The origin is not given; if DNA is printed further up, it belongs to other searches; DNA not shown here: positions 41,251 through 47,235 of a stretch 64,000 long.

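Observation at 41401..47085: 1894-aa single-ORF helicase-nuclease with an N-terminal M48-like peptidase and TerB-like modules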

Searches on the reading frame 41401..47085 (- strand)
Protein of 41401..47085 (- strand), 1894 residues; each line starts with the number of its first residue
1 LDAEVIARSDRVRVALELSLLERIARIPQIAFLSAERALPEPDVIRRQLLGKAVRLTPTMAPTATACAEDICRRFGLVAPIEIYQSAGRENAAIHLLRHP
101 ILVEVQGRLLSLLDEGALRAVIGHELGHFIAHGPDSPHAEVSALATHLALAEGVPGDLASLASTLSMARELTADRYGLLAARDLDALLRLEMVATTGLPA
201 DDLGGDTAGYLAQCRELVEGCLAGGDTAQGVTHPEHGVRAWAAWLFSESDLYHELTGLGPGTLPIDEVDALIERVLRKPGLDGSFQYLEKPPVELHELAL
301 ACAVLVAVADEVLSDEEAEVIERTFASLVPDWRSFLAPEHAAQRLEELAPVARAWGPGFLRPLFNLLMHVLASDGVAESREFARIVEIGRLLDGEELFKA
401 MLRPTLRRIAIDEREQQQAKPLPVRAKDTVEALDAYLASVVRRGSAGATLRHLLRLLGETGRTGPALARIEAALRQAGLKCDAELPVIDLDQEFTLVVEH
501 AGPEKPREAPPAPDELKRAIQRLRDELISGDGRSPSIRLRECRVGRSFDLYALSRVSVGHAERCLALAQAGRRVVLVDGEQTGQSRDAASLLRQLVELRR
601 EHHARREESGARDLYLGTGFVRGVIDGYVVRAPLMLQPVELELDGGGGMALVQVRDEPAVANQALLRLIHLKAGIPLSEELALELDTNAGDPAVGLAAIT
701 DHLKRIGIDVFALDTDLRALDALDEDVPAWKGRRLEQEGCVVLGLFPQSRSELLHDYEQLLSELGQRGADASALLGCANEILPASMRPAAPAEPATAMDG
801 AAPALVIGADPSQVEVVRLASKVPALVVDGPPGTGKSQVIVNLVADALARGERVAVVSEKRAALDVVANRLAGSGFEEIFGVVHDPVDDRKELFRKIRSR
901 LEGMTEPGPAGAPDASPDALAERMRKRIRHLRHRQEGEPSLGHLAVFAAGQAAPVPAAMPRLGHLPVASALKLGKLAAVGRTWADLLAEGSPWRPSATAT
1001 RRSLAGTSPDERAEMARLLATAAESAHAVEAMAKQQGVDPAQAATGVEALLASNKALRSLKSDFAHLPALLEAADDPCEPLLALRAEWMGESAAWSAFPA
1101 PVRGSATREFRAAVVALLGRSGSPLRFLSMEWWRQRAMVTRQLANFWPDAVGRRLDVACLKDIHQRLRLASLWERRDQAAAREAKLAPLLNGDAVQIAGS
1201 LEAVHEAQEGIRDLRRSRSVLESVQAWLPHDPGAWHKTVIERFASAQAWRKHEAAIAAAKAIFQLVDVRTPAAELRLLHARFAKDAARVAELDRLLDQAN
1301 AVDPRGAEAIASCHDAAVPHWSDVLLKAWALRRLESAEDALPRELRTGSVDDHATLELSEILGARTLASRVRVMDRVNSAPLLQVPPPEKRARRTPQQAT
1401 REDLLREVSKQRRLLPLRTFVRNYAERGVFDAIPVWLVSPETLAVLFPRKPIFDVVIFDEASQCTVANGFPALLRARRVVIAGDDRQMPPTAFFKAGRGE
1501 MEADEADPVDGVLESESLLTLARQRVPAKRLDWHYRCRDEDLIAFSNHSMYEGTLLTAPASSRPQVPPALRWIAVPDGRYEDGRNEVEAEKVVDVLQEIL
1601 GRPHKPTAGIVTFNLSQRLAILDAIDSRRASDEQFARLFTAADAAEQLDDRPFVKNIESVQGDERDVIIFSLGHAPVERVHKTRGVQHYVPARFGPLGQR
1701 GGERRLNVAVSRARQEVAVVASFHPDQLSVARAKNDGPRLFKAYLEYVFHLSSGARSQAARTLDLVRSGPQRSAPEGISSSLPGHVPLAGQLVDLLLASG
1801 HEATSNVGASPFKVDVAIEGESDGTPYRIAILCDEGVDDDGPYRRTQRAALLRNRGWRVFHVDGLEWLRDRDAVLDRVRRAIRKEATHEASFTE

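Call 4: search_protein_families(library=pfam, proteins=[window:41401-47085:-], max_evalue=1)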
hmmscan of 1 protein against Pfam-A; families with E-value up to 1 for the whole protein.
window:41401-47085:- (1894 aa): 17 families
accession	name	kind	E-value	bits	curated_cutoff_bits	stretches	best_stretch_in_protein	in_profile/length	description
PF13086.12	AAA_11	-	6.3e-16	59.4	27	2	1452-1493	213-255/257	AAA domain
PF13087.12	AAA_12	-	2.1e-15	57.2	27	1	1524-1722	12-193/195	AAA domain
PF18741.7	MTES_1575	-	6.3e-12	45.8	38.2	1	1792-1882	5-96/96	REase_MTES_1575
PF13195.11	DUF4011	-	4.5e-09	36.9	22.2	1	588-667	74-156/158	Protein of unknown function (DUF4011)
PF13604.12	AAA_30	-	8.3e-06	26.1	27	1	810-871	3-66/191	AAA domain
PF01435.24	Peptidase_M48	-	1.6e-05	25.2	20.3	1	105-237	51-176/186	Peptidase family M48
PF13245.12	AAA_19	-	3.9e-05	24.3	25.1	1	813-871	1-61/134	AAA domain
PF09848.15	SLFN-g3_helicase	-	0.00012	22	24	1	826-875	4-55/354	Schlafen group 3, DNA/RNA helicase domain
PF01443.25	Viral_helicase1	-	0.0016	18.8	21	1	826-857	1-31/228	Viral superfamily 1 RNA helicase core domain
PF13191.12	AAA_16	-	0.0023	18.9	32.6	1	820-934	22-130/167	AAA ATPase domain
PF13401.12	AAA_22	-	0.017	15.9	27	1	826-931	8-82/130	AAA domain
PF03308.22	MeaB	-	0.019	14.4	23.1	1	824-858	34-68/273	Methylmalonyl Co-A mutase-associated GTPase MeaB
PF22336.2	RhiE-like_linker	-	0.088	13.2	27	1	131-191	4-61/67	RhiE-like, KS-MAT linker domain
PF25199.1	nSTAND_NTPase5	-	0.16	12.2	34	0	821-865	39-84/145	Novel STAND NTPase 5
PF20720.3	nSTAND3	-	0.2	11.8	27.2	1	822-863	16-57/155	Novel STAND NTPase 3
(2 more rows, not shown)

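Call 5: search_protein_families(library=padloc, proteins=[window:41401-47085:-], max_evalue=1)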
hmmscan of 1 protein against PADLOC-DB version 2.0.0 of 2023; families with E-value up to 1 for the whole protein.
window:41401-47085:- (1894 aa): 8 families
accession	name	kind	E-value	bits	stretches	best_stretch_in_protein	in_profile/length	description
PDLC05009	PDC-S37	-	6.3e-150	499.5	2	741-1889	225-1345/1550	-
PDLC02194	Hhe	-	1.1e-62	209.8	2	1406-1884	1334-1782/1911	-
PDLC03920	MkoA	-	1.7e-28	97.4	2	1450-1748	789-1097/1112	-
PDLC03924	MkoC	-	7.5e-21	72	2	1453-1722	671-943/1136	-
PDLC03921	MkoA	-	3.5e-14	49.5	3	1452-1491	1296-1335/1607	-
PDLC04140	mad8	-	3.1e-05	21.6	1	821-946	25-125/314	mads_8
PDLC05065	PDC-S68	-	0.056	9.1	1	1452-1490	703-744/1221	-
PDLC01734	typeIV_RecD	-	0.095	8.9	0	810-845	341-376/763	RecD_0_IVD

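Call 6: search_protein_families(library=ncbifam, proteins=[window:41401-47085:-], max_evalue=1)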
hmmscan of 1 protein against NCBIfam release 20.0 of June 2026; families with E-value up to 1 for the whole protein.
window:41401-47085:- (1894 aa): 12 families
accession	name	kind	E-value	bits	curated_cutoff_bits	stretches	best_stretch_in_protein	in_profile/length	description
NF058533.1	antiphage_ProA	equivalog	3.8e-159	531.9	1500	1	588-1889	453-1710/1903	anti-phage protein ProA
NF042953.1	Hhe_antiphage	equivalog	1.8e-91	307.4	2000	2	1403-1883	1231-1681/1797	DUF4011 domain-containing anti-phage protein Hhe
TIGR00376.1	TIGR00376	hypoth_equivalog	5.4e-24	84.6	348.9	3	1443-1558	355-456/639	IGHMBP2 family helicase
NF040671.1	PLuB_AAA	exception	2e-17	61.9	999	3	810-884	817-892/1256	PLuB system helicase-like protein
TIGR01448.2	helicase_RecD2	equivalog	0.0041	15.3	500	1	804-853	312-361/713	SF1B family DNA helicase RecD2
TIGR00750.1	lao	equivalog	0.036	13.2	240.75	1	826-858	37-69/300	methylmalonyl Co-A mutase-associated GTPase MeaB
NF011056.0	PRK14489.1-1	equivalog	0.053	12.6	379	1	819-865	199-245/363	bifunctional molybdenum cofactor guanylyltransferase MobA/molybdopterin-guanine dinucleotide biosynthesis adaptor protein MobB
NF003965.0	PRK05457.1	equivalog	0.058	12.7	245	1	72-129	87-145/285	protease HtpX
NF002839.0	PRK03072.1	equivalog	0.12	11.5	412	1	109-132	120-143/291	zinc metalloprotease HtpX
NF002322.0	PRK01265.1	equivalog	0.16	11.4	275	1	108-129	130-151/325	zinc metalloprotease HtpX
NF004072.0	PRK05580.2-4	equivalog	0.25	9.6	1030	1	821-878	135-193/648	primosomal protein N'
TIGR02759.1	TraD_Ftype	equivalog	0.33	9.7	521.35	1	816-858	169-211/566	type IV conjugative transfer system coupling protein TraD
